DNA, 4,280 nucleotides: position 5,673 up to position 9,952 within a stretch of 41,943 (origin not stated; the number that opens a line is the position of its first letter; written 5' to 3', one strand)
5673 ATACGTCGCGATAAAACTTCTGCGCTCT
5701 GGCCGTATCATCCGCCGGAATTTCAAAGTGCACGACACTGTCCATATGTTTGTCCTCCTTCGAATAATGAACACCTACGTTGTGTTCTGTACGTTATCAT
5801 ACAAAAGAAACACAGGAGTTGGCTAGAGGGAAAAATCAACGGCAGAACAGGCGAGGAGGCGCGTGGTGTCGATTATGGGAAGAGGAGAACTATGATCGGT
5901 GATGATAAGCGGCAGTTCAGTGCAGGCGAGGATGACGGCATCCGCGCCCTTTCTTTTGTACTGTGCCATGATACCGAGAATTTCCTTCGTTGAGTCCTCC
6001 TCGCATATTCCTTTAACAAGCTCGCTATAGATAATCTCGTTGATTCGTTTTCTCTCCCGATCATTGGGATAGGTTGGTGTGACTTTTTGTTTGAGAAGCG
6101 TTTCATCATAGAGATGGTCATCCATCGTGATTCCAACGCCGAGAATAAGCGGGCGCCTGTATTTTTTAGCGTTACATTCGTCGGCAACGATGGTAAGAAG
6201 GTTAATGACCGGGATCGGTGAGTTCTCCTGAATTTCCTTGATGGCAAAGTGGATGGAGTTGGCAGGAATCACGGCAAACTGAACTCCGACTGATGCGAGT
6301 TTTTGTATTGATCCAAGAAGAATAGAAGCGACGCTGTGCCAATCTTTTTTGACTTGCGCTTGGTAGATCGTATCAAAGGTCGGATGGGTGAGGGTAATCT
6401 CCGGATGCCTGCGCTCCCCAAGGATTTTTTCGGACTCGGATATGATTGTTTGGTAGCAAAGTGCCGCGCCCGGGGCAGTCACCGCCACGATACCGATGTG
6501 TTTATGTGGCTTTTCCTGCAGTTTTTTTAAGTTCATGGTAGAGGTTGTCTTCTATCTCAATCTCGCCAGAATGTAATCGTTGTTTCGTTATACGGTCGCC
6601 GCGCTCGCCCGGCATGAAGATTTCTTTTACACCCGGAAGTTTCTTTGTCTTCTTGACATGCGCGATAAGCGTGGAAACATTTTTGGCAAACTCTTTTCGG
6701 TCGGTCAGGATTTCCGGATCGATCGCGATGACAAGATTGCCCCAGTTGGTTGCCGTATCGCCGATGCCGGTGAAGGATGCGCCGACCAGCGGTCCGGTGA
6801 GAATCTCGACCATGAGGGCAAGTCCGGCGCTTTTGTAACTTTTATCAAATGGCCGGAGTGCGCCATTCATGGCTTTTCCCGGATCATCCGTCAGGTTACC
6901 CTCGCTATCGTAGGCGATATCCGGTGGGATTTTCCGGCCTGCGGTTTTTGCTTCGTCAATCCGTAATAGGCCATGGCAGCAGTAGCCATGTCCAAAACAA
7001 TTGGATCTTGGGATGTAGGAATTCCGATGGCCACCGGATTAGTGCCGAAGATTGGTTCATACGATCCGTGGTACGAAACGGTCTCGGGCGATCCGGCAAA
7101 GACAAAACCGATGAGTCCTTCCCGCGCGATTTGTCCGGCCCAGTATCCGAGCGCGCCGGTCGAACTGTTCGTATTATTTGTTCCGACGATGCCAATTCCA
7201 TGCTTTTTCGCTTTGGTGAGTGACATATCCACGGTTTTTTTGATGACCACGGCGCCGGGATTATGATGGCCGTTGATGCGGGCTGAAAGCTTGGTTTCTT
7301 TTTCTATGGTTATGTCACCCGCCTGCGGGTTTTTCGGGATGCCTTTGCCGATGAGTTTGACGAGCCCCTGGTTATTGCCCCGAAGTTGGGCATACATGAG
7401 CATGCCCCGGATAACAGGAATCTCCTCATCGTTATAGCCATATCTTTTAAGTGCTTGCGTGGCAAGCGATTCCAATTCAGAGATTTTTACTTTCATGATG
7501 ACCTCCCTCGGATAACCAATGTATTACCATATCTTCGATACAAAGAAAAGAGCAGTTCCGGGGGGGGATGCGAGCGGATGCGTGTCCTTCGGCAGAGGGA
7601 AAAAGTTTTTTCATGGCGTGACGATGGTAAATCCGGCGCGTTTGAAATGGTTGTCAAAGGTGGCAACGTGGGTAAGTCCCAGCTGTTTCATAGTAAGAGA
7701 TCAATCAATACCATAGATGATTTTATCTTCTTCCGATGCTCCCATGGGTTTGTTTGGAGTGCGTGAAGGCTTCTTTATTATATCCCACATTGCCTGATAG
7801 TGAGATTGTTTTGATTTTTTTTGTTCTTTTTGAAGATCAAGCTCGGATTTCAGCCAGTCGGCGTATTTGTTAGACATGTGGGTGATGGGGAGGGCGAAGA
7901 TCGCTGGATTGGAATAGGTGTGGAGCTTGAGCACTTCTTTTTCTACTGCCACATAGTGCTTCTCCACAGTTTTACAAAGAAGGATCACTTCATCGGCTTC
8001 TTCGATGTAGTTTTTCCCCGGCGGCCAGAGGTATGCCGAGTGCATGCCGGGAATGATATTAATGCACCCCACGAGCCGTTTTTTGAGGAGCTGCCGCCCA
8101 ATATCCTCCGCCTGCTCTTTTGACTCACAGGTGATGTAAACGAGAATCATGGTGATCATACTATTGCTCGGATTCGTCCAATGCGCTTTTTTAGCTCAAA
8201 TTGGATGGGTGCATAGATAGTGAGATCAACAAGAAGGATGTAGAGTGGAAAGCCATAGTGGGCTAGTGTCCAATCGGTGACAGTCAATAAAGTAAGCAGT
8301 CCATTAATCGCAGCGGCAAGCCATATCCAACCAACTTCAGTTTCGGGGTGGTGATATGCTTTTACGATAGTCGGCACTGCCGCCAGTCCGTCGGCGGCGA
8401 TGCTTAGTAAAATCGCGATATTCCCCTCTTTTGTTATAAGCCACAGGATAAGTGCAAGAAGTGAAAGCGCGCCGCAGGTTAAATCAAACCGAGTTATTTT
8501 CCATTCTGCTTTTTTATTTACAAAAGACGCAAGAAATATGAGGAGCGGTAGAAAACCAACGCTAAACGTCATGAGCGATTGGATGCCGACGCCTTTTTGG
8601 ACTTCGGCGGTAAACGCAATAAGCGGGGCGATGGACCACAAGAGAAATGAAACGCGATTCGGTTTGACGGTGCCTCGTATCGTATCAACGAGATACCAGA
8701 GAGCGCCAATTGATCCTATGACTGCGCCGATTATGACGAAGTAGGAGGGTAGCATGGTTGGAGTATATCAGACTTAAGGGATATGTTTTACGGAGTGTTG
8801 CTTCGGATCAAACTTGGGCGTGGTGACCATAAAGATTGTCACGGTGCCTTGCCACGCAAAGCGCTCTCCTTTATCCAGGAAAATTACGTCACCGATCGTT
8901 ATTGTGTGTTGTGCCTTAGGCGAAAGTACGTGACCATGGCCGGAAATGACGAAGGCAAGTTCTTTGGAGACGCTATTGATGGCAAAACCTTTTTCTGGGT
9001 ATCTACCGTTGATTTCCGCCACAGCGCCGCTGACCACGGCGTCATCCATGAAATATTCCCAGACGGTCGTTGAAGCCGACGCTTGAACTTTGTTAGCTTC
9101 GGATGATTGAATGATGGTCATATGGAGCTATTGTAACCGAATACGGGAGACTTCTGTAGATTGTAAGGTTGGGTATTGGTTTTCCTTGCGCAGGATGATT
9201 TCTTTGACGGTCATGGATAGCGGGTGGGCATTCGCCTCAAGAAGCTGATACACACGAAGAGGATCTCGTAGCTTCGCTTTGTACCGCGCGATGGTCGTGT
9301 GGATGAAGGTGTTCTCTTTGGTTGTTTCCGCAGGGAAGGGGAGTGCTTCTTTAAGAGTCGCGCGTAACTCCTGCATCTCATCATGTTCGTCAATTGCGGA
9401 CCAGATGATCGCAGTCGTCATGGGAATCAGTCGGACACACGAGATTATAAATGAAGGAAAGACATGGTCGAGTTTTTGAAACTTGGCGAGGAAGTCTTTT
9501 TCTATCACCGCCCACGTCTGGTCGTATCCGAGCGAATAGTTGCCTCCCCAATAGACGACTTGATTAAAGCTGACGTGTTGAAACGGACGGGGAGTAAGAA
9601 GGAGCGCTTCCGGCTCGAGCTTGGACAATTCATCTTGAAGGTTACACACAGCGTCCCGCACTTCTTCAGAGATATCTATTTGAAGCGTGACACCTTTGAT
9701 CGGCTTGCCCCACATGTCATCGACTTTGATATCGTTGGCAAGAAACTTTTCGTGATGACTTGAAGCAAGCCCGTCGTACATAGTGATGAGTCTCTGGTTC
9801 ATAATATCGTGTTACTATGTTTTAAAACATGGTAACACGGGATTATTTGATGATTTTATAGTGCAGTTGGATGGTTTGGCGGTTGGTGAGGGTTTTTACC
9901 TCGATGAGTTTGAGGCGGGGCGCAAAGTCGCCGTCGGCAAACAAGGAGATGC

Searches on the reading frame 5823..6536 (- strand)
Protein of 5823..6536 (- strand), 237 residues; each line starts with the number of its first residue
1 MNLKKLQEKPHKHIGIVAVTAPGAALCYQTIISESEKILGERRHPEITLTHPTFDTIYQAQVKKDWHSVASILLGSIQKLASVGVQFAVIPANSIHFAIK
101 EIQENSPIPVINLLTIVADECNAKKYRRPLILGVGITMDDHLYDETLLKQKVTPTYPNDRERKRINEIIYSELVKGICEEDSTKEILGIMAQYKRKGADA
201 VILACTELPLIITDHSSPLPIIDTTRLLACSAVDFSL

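Call 108: search_protein_families(library=pfam, proteins=[window:5823-6536:-], max_evalue=0.001)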
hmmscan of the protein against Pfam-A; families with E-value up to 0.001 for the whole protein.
window:5823-6536:- (237 aa): 1 family
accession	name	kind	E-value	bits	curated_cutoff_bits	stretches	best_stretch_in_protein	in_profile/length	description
PF01177.27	Asp_Glu_race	-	1.1e-30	107.5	31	1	24-229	9-208/211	Asp/Glu/Hydantoin racemase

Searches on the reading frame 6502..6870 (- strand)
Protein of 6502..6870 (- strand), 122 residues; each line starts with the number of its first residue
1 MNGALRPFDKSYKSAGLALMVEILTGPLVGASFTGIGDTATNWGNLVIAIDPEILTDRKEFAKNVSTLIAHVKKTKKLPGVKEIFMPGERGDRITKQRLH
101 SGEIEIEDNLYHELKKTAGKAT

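Call 108: search_protein_families(library=pfam, proteins=[window:6502-6870:-], max_evalue=0.001)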
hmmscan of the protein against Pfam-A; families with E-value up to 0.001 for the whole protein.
window:6502-6870:- (122 aa): 1 family
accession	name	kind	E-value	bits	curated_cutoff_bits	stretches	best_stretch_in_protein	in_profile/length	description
PF02615.19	Ldh_2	-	9.2e-24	84.6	38.8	1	3-115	216-333/333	Malate/L-lactate dehydrogenase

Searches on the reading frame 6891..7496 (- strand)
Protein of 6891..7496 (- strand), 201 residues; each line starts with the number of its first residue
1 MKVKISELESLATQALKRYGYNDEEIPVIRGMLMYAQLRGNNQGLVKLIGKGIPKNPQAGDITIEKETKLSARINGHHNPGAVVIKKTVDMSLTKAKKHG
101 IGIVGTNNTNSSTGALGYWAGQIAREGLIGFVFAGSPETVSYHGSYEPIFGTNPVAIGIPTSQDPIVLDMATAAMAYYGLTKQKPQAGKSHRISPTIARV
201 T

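Call 108: search_protein_families(library=pfam, proteins=[window:6891-7496:-], max_evalue=0.001)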
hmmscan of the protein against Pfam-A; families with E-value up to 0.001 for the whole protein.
window:6891-7496:- (201 aa): 1 family
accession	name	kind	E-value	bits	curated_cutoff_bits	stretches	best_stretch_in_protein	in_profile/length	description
PF02615.19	Ldh_2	-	1e-40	140.3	38.8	1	3-180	1-183/333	Malate/L-lactate dehydrogenase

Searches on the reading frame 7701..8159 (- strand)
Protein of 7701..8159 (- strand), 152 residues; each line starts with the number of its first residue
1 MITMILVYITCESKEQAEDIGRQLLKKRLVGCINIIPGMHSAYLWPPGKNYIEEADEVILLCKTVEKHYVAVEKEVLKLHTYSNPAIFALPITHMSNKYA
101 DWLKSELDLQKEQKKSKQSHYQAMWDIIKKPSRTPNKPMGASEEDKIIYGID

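Call 108: search_protein_families(library=pfam, proteins=[window:7701-8159:-], max_evalue=0.001)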
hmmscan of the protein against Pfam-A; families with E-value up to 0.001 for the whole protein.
window:7701-8159:- (152 aa): 1 family
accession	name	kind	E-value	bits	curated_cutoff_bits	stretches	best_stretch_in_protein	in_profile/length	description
PF03091.20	CutA1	-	5.6e-29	100.3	22.4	1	5-105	1-98/99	CutA1 divalent ion tolerance protein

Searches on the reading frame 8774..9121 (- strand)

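Call 109: search_protein_families(library=pfam, proteins=[window:8774-9121:-], max_evalue=0.001)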
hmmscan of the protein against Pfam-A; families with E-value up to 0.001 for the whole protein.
window:8774-9121:- (115 aa): 1 family
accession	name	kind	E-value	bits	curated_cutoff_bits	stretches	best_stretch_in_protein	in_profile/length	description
PF05899.18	Cupin_3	-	0.00014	22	23.5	1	46-94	19-68/74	EutQ-like cupin domain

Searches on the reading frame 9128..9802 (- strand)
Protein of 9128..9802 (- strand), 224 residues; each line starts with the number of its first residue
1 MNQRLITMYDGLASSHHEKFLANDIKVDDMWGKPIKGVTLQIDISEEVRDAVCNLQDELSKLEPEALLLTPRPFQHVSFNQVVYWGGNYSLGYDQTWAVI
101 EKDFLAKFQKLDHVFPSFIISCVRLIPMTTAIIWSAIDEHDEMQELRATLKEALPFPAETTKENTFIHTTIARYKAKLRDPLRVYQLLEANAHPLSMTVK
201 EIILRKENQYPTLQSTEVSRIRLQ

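Call 108: search_protein_families(library=pfam, proteins=[window:9128-9802:-], max_evalue=0.001)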
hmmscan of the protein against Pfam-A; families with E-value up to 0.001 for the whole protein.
window:9128-9802:- (224 aa): 1 family
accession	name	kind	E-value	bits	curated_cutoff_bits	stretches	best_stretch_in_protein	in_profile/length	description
PF13563.12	2_5_RNA_ligase2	-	5.8e-05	23.6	27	1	129-208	70-149/152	2'-5' RNA ligase superfamily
